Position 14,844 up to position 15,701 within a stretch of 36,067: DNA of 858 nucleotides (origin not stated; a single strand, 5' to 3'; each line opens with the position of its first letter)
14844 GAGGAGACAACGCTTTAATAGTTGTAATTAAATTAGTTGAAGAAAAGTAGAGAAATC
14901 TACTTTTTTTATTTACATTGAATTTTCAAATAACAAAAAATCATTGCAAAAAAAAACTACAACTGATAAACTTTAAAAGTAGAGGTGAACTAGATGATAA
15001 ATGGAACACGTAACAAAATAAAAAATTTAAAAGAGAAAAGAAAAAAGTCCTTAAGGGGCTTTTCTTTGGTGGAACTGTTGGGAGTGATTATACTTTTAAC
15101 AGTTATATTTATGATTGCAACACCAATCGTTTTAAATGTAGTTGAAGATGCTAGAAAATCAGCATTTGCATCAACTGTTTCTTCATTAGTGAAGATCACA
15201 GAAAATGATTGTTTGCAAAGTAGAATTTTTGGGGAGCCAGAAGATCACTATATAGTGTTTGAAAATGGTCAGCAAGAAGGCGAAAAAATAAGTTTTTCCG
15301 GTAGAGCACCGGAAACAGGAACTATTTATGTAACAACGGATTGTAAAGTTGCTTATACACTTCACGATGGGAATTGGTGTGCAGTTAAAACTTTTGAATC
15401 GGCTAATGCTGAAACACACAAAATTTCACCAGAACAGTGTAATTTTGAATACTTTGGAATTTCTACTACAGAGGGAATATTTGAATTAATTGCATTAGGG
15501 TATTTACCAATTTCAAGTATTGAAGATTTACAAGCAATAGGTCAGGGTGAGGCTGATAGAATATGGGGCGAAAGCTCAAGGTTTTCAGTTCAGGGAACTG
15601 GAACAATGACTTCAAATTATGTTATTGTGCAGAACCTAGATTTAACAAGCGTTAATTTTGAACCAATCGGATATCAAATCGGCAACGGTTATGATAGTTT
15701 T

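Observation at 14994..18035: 1013-aa modular 'mega-pilin' encoded directly behind the ribosomal alpha operon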

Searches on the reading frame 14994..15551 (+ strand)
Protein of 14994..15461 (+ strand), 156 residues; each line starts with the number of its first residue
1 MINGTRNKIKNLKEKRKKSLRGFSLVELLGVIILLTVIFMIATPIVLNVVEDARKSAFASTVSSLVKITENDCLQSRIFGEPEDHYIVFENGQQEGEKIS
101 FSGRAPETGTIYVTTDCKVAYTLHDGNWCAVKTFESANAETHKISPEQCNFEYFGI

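Call 22: search_protein_families(library=pfam, proteins=[window:15060-15455:+], max_evalue=10)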
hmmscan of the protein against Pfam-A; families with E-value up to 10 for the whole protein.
seq(132 aa): 1 family
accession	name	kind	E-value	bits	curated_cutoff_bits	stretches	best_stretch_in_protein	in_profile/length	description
PF07963.17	N_methyl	-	6.3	7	21.2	1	1-20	7-26/27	Prokaryotic N-terminal methylation motif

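Call 24: find_homologous_proteins(query=window:14994-15461:+, max_evalue=0.001)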
Query seq(156 aa) (156 aa): 3 proteins with E <= 0.001 among 25 candidates.
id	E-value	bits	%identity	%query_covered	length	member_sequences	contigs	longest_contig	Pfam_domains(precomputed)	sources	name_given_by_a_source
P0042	7.9e-11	60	36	72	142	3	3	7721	PF07963.18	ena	-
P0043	6.2e-8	51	61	31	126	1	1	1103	PF07963.18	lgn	-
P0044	9.8e-7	47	36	74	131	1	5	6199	PF07963.18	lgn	-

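Call 25: find_related_loci(query=A1, collection=genome_contigs, flank=10000)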
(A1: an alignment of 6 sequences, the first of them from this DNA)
Query A1 (186 aa) in genome_contigs; peptide patterns used: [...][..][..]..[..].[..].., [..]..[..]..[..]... (x = any residue, [..] = any of these).
600 stretches matched a pattern (row limit reached: there are more); 105 encode a relative of the query (tblastn E <= 1e-3); the best 80 are kept; 80 distinct loci.
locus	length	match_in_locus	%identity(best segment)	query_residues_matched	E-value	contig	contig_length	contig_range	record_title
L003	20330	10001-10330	32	21-134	8e-18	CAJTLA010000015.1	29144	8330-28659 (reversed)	MAG TPA_asm: uncultured Bacilli bacterium isolate MGBC102946 genome assembly, contig: MGBC102946.15, whole genome shotgu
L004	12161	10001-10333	35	21-135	3e-17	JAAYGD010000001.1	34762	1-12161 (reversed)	MAG: Mycoplasmatota bacterium isolate AS09scLD_189 3961_AS09, whole genome shotgun sequence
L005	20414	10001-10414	29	21-166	2e-16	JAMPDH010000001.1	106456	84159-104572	MAG: Clostridium sp. isolate NALB_7821b_8 Scaffold_#1__SCF_001___106456_bp, whole genome shotgun sequence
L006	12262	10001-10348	33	11-114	3e-15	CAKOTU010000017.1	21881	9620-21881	MAG: uncultured Bacilli bacterium isolate REFINED_METABAT215_TOP10_CONTIGS_1500_ASSEMBLY_K77_MERGED__Hadza_MoBio_hadza-E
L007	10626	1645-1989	42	16-132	1e-19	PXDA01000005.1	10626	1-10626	MAG: Mollicutes bacterium isolate T3Sed10_313R1 T3-Sed10-C15012, whole genome shotgun sequence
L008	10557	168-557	35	22-145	2e-14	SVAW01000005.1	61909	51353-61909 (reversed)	MAG: Bacillota bacterium isolate SIG212 NODE_11594_length_61909_cov_11.566686, whole genome shotgun sequence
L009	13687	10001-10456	29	11-145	3e-16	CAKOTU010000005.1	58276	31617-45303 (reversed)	MAG: uncultured Bacilli bacterium isolate REFINED_METABAT215_TOP10_CONTIGS_1500_ASSEMBLY_K77_MERGED__Hadza_MoBio_hadza-E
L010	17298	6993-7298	34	21-113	2e-13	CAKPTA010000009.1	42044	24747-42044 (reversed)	MAG: uncultured Bacilli bacterium isolate REFINED_METABAT215_SUBJECT_CONTIGS_1500_ASSEMBLY_K77_MERGED__Pilot_MoBio_Fiber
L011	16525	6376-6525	56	13-62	3e-13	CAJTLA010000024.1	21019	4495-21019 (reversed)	MAG TPA_asm: uncultured Bacilli bacterium isolate MGBC102946 genome assembly, contig: MGBC102946.24, whole genome shotgu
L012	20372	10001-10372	33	9-133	5e-13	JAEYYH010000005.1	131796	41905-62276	MAG: Bacillota bacterium isolate OH_CBlB_40 k127_2469471, whole genome shotgun sequence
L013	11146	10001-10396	30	21-161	7e-13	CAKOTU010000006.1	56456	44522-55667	MAG: uncultured Bacilli bacterium isolate REFINED_METABAT215_TOP10_CONTIGS_1500_ASSEMBLY_K77_MERGED__Hadza_MoBio_hadza-E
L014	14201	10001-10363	33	6-114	2e-15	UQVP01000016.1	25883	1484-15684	uncultured Tenericutes bacterium isolate UMGS688 genome assembly, contig: NODE_467_length_25883_cov_18.035969, whole gen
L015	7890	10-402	37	21-152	8e-13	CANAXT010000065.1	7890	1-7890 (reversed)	MAG TPA_asm: uncultured Tenericutes bacterium isolate SRR16350204_bin.22_metawrap_v1.3_MAG genome assembly, contig: NODE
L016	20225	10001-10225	38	3-78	1e-11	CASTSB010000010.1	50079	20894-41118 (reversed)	MAG: uncultured Bacilli bacterium isolate extra-ERR2497919.1_1677795667 genome assembly, contig: NODE_99_length_50079_co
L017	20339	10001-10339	28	21-129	2e-11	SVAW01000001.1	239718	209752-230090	MAG: Bacillota bacterium isolate SIG212 NODE_596_length_239718_cov_11.209244, whole genome shotgun sequence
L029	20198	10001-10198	41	18-83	2e-8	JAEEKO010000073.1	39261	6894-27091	MAG: Bacillales bacterium isolate Tb.RUG.195 k141_9773693_flag=1_multi=11.0000_len=39261, whole genome shotgun sequence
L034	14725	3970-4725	40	6-76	1e-7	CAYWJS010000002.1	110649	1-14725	MAG TPA_asm: uncultured Erysipelotrichia bacterium isolate SRP192927_co8_19 genome assembly, contig: NODE_94_length_1106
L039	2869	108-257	38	21-70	3e-7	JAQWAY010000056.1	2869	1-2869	MAG: Bacilli bacterium isolate STF2_207 NODE_155891_length_2869_cov_14.732312_Sandtown_F2, whole genome shotgun sequence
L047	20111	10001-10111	43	21-57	9e-7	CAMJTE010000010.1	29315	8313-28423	MAG: uncultured Bacillales bacterium isolate SRR12081298_bin.74_metaWRAP_v1.3_MAG genome assembly, contig: ERZ12289774.1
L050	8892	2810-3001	28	8-71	2e-6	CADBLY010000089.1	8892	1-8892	MAG: uncultured Erysipelotrichaceae bacterium isolate RUG14093 genome assembly, contig: RUG14093_asm_89, whole genome sh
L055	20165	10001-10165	36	11-65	2e-6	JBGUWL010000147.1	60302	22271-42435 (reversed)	MAG: Acutalibacteraceae bacterium isolate ruminal_MAG_78 ruminal_MAG_78_contig_0147, whole genome shotgun sequence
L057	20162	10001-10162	40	11-67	3e-6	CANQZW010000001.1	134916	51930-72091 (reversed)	MAG: uncultured Bacilli bacterium isolate Lapin-016__bin9 genome assembly, contig: Lapin-016__NODE_88_length_134916_cov_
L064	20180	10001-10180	37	21-77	1e-5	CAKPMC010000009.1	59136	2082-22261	MAG: uncultured Bacilli bacterium isolate REFINED_METABAT215_TOP10_CONTIGS_1500_ASSEMBLY_K77_MERGED__Hadza_MoBio_hadza-E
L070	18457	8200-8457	30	21-116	1e-5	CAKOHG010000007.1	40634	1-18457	MAG: uncultured Bacilli bacterium isolate REFINED_METABAT215_TOP10_CONTIGS_1500_ASSEMBLY_K77_MERGED__Hadza_MoBio_C-REDO_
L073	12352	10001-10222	32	10-83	2e-5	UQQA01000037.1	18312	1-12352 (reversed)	uncultured Ruminococcus sp. isolate UMGS533 genome assembly, contig: NODE_665_length_18312_cov_4.251520, whole genome sh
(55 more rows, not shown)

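Call 34: search_protein_families(library=pfam, proteins=[L005:9992-18013:+, L029:12135-15224:+, L015:1-3171:+, L003:9992-12610:+, L007:1624-4284:+, L039:99-2621:+, L064:9992-12190:+, L070:8194-10380:+], max_evalue=0.01)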
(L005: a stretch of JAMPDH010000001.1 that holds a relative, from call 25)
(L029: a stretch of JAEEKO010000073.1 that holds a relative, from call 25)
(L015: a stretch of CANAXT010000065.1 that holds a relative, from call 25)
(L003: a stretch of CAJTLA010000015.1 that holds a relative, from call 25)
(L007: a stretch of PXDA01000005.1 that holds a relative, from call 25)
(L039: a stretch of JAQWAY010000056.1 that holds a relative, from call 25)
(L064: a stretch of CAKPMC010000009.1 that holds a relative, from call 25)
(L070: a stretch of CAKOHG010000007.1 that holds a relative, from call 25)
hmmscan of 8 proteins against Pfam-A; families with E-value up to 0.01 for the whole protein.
L005:9992-18013:+ (2674 aa): 7 families
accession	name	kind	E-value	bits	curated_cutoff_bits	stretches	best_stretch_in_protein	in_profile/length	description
PF03815.24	LCCL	-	9.7e-34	115.9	22.6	5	2288-2357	32-94/96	LCCL domain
PF08642.15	Rxt3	-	1.4e-18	68.4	29.9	0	1393-1446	20-61/127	Histone deacetylation protein Rxt3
PF07963.17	N_methyl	-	0.00016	21.6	21.2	1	2-25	3-26/27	Prokaryotic N-terminal methylation motif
PF09272.15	Hepsin-SRCR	-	0.0011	20.1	26.6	0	1140-1175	39-74/110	Hepsin, SRCR domain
PF06138.17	Chordopox_E11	-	0.0029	18.4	27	0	2405-2441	59-95/126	Chordopoxvirus E11 protein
PF17957.7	Big_7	-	0.0046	18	24.1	1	241-284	15-55/70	Bacterial Ig domain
PF00041.27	fn3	-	0.0049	17.5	25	1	598-658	10-71/84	Fibronectin type III domain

L029:12135-15224:+ (1030 aa): 2 families
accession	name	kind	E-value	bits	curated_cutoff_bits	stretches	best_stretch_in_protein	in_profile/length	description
PF07963.17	N_methyl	-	4.4e-07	29.6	21.2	1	3-28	2-27/27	Prokaryotic N-terminal methylation motif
PF09479.16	Flg_new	-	3.4e-06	27.5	27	2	610-680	1-64/65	Listeria-Bacteroides repeat domain (List_Bact_rpt)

L015:1-3171:+ (1057 aa): 4 families
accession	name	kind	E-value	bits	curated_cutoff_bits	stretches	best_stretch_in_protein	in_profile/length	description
PF16403.11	Bact_surface_Ig-like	-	3.7e-21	75.4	27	3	142-218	1-71/71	Bacterial surface protein, Ig-like domain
PF07963.17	N_methyl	-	1.1e-07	31.5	21.2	1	2-26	3-27/27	Prokaryotic N-terminal methylation motif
PF02494.22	HYR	-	4.4e-05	24.2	21.7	1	480-555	2-79/81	HYR domain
PF07495.19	Y_Y_Y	-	0.0045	17.3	26.6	0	612-643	25-55/65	Y_Y_Y domain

L003:9992-12610:+ (873 aa): 5 families
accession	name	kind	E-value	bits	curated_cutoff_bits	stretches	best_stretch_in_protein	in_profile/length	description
PF12810.13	ALK_LTK_GRD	-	4.4e-95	318.7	24.5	2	222-497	5-243/243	ALK/LTK, Glycine-rich domain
PF16403.11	Bact_surface_Ig-like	-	5.5e-10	39.6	27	1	151-197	20-65/71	Bacterial surface protein, Ig-like domain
PF07653.23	SH3_2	-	3.1e-07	30.4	21.8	1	622-669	10-42/55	Variant SH3 domain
PF07963.17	N_methyl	-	7.6e-05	22.6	21.2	1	2-25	3-26/27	Prokaryotic N-terminal methylation motif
PF07523.18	Big_3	-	0.0003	21.4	21.2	1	136-200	3-65/68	Bacterial Ig-like domain (group 3)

L007:1624-4284:+ (887 aa): 3 families
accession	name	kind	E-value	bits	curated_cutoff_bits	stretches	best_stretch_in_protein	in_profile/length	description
PF07603.17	Lcl_C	-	8.6e-11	42.6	34.9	1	798-884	25-117/117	Lcl C-terminal domain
PF07963.17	N_methyl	-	6.4e-07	29.1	21.2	1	8-32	3-27/27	Prokaryotic N-terminal methylation motif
PF07581.17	Glug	-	0.0051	17.6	20.5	0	430-454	5-28/28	The GLUG motif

L039:99-2621:+ (841 aa): 1 family
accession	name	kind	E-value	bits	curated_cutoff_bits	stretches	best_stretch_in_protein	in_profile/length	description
PF07963.17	N_methyl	-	3.1e-06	27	21.2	1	2-24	3-25/27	Prokaryotic N-terminal methylation motif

L064:9992-12190:+ (733 aa): 1 family
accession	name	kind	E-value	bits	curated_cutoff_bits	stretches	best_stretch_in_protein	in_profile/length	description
PF07963.17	N_methyl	-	4.9e-06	26.3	21.2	1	2-25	3-26/27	Prokaryotic N-terminal methylation motif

L070:8194-10380:+ (729 aa): 2 families
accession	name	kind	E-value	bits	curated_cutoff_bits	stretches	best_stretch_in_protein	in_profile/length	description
PF07963.17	N_methyl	-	0.00025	20.9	21.2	1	2-24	4-26/27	Prokaryotic N-terminal methylation motif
PF09702.15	Cas_Csa5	-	0.00038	21.2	23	1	506-562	13-63/101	CRISPR-associated protein (Cas_Csa5)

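Call 50: search_protein_families(library=pfam, proteins=[L047:6299-7681:+, L047:7701-8456:+, L047:8486-9919:+, L034:1657-2847:-, L050:1516-2826:+, L050:79-414:+, L050:762-1520:+, L057:17064-18053:+, L050:6475-7161:+], max_evalue=0.001)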
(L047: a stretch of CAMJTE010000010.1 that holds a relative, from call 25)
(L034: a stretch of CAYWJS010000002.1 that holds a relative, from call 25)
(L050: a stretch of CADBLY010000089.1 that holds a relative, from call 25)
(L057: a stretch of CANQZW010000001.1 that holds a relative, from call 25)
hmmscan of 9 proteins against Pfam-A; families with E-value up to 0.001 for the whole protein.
L047:6299-7681:+ (461 aa): 1 family
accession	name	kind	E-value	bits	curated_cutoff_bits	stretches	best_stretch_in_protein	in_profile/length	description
PF00482.28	T2SSF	-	3e-46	156.9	25.2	2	123-245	2-125/125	Type II secretion system (T2SS), protein F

L047:7701-8456:+ (252 aa): 2 families
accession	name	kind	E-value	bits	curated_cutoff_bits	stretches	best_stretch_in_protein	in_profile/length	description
PF06750.18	A24_N_bact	-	4.4e-31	107.2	23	1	11-94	1-84/84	Bacterial Peptidase A24 N-terminal domain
PF01478.23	Peptidase_A24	-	6e-13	49.6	26.5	1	105-213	2-103/104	Type IV leader peptidase family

L047:8486-9919:+ (478 aa): 0 families

L034:1657-2847:- (397 aa): 9 families
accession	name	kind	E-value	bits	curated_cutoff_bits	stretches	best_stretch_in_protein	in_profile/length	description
PF00437.27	T2SSE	-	2e-129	431.9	24.9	1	12-391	6-369/370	Type II/IV secretion system protein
PF13401.12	AAA_22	-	3.5e-06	27.8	27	1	148-185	5-42/130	AAA domain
PF13173.12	AAA_14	-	1.6e-05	25.4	27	1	149-240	3-85/129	AAA domain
PF13191.12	AAA_16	-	0.00021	22.3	32.6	1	147-185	24-60/167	AAA ATPase domain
PF05872.18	HerA_C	-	0.00021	20.5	22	1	142-182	17-55/502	Helicase HerA-like C-terminal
PF25199.1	nSTAND_NTPase5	-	0.00024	21.4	34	1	149-188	42-82/145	Novel STAND NTPase 5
PF20720.3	nSTAND3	-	0.00025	21.2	27.2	1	147-185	16-54/155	Novel STAND NTPase 3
PF13245.12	AAA_19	-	0.00034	21.2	25.1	1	145-176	8-39/134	AAA domain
PF12775.13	AAA_7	-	0.00054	20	25.8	0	151-182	36-67/181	P-loop containing dynein motor region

L050:1516-2826:+ (437 aa): 2 families
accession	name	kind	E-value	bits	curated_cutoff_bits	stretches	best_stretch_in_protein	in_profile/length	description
PF00437.27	T2SSE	-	3.2e-60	204.2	24.9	1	89-368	4-279/370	Type II/IV secretion system protein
PF00005.33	ABC_tran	-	2.1e-05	25.6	25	1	211-270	5-61/137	ABC transporter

L050:79-414:+ (112 aa): 1 family
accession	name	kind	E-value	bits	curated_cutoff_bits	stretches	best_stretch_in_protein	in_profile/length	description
PF07811.17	TadE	-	5.6e-09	36.4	22.9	1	6-41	1-36/43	TadE-like protein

L050:762-1520:+ (253 aa): 4 families
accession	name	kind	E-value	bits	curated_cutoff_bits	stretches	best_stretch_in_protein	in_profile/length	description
PF13614.12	AAA_31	-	2.2e-14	54.2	27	1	6-170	2-170/177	AAA domain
PF01656.29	CbiA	-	1.6e-09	38.2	25.4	1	8-175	1-78/125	CobQ/CobB/MinD/ParA nucleotide binding domain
PF10609.15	ParA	-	8.7e-09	35.6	27.1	1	6-58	4-56/246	NUBPL iron-transfer P-loop NTPase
PF09140.17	MipZ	-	0.00095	19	20.7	0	7-155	2-137/262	ATPase MipZ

L057:17064-18053:+ (330 aa): 1 family
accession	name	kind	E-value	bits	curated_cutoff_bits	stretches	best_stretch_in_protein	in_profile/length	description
PF00482.28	T2SSF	-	3.7e-14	53.2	25.2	1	166-288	5-124/125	Type II secretion system (T2SS), protein F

L050:6475-7161:+ (229 aa): 1 family
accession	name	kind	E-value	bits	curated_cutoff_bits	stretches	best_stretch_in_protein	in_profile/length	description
PF00482.28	T2SSF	-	1.2e-16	61.2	25.2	1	94-220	1-124/125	Type II secretion system (T2SS), protein F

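Call 51: predict_structure(alignment_id=A4)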
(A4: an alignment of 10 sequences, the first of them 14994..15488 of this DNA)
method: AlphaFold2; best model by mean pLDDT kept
length: 165 residues; sequences in the alignment: 10
mean_pLDDT: 81.0   pTM: 0.66
mean pLDDT of the five models: 81.0, 80.1, 79.4, 79.4, 79.3
residues with pLDDT >= 90: 56; 70-90: 73; 50-70: 32; < 50: 4
segments of 3 or more residues with pLDDT < 50: none
pLDDT, mean of each block of 10 residues (from residue 1): 70 67 84 95 91 91 91 91 86 69 81 90 90 85 77 55 51
secondary structure, 60 per line:
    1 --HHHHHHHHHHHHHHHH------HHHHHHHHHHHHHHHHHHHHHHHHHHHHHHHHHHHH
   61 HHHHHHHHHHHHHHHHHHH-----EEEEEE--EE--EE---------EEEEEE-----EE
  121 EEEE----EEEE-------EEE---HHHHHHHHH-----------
elements in order: H3-18 H25-79 E85-90 E108-113 E119-124 E129-132 E140-142 H146-154

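Call 55: fold_search(model_id=the predicted structure, library=pdb)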
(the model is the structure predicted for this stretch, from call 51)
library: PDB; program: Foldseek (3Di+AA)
matches with E <= 10: 220; with E <= 0.001: 0
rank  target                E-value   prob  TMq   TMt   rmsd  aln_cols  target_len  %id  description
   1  7jl1_B                4.3e-01  0.08  0.12  0.12  13.1        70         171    8  Cryo-EM structure of RIG-I:dsRNA in complex with RIPLET PrySpry domain (monomer) (released 2020-12-09)
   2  8orn_A                1.4e+00  0.06  0.17  0.16  12.5        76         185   12  Crystal structure of Xanthomonas campestris pv. campestris LolA-LolB complex (released 2023-07-05)
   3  4lgv_D                1.5e+00  0.04  0.14  0.06  11.9        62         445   14  X-ray crystal structure of Glucose-6-phosphate 1-dehydrogenase from Mycobacterium avium (released 2013-07-24)
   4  4upl_C                1.6e+00  0.16  0.15  0.05   3.5        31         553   13  Dimeric sulfatase SpAS2 from Silicibacter pomeroyi (released 2015-07-01)
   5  4upl_A                1.6e+00  0.16  0.15  0.05   3.5        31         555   13  Dimeric sulfatase SpAS2 from Silicibacter pomeroyi (released 2015-07-01)
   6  6fhm_B                1.8e+00  0.05  0.14  0.13  19.4        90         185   14  Crystal structure of the F47E mutant of the lipoprotein localization factor, LolA (released 2018-07-25)
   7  4lgv_B                1.8e+00  0.04  0.14  0.06  11.9        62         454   14  X-ray crystal structure of Glucose-6-phosphate 1-dehydrogenase from Mycobacterium avium (released 2013-07-24)
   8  5ah2_B                2.0e+00  0.06  0.15  0.08   8.7        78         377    9  The sliding clamp of Mycobacterium smegmatis in complex with a natural product. (released 2015-06-03)
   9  8v1k_A                2.0e+00  0.04  0.19  0.17  13.2       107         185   10  Crystal structure of outer membrane lipoprotein carrier protein (LolA) from Francisella tularensis (released 2023-11-29)
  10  6yfe_AA               2.2e+00  0.02  0.12  0.14  15.0        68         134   10  Virus-like particle of Beihai levi-like virus 19 (released 2020-09-02)
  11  4x6d_D                2.3e+00  0.03  0.12  0.22  12.7        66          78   17  CD1a ternary complex with endogenous lipids and BK6 TCR (released 2015-01-28)
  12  5ah4_A                2.4e+00  0.04  0.19  0.11   9.7       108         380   10  The sliding clamp of Mycobacterium smegmatis in complex with a natural product. (released 2015-06-03)
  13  8cez_A                2.4e+00  0.01  0.09  0.06  21.1       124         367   10  HK97 Portal Protein In situ (prohead II) (released 2023-05-24)
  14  8r5o_D                2.6e+00  0.07  0.19  0.06  13.2        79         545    8  Plastid-encoded RNA polymerase (released 2024-03-13)
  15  3lhn_A                2.6e+00  0.04  0.15  0.20   9.2        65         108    9  Crystal structure of putative lipoprotein (NP_718719.1) from Shewanella oneidensis at 1.42 A resolution (released 2010-02-23)
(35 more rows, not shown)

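Call 57: search_solved_structures(query=A4, max_evalue=0.01, show_alignments=2)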
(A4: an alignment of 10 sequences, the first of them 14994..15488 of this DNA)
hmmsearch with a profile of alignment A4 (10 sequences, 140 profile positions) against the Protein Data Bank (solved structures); distinct sequences matched with E-value up to 0.01: 19.
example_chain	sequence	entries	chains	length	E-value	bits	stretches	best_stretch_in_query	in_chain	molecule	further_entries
8pfb_G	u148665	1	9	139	4.2e-12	50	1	6-105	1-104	Type IV pilin PilE1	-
9egp_A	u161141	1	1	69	2.2e-11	47.6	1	1-61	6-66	Geopilin domain 1 protein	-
7tgg_A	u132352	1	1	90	2.3e-10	44.4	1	1-60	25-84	Geopilin domain 1 protein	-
9lab_B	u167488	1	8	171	6.6e-10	42.9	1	2-69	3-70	MSHA major pilin subunit MshA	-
8qqj_J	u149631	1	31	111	1.3e-08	38.6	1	6-86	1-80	Type IV narrow pilus major component PilA5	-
6xxe_A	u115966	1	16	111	1.4e-08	38.6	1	6-86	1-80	Uncharacterized protein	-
2m7g_A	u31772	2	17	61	1.4e-07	35.3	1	6-60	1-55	Geopilin domain 1 protein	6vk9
1oqw_A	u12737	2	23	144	3.6e-07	34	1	6-100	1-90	Fimbrial protein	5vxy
8tum_e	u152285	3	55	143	6.2e-07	33.2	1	6-110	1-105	Type IV major pilin protein PilA | Pilin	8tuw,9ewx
9laa_A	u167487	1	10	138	7.6e-07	33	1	2-132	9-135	Type IV pilin protein PilA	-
6xxd_A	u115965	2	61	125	4.6e-06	30.4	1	6-111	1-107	PilA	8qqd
8tj2_C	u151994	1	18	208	2.8e-05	27.9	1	6-59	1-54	Type IV major pilin protein PilA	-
8tob_GA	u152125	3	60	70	6.8e-05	26.6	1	7-61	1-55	Fimbrial protein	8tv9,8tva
5wda_A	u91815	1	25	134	0.0013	22.5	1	6-58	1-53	General secretion pathway protein G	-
2hi2_A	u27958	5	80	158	0.0048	20.6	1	6-59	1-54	Fimbrial protein | PilA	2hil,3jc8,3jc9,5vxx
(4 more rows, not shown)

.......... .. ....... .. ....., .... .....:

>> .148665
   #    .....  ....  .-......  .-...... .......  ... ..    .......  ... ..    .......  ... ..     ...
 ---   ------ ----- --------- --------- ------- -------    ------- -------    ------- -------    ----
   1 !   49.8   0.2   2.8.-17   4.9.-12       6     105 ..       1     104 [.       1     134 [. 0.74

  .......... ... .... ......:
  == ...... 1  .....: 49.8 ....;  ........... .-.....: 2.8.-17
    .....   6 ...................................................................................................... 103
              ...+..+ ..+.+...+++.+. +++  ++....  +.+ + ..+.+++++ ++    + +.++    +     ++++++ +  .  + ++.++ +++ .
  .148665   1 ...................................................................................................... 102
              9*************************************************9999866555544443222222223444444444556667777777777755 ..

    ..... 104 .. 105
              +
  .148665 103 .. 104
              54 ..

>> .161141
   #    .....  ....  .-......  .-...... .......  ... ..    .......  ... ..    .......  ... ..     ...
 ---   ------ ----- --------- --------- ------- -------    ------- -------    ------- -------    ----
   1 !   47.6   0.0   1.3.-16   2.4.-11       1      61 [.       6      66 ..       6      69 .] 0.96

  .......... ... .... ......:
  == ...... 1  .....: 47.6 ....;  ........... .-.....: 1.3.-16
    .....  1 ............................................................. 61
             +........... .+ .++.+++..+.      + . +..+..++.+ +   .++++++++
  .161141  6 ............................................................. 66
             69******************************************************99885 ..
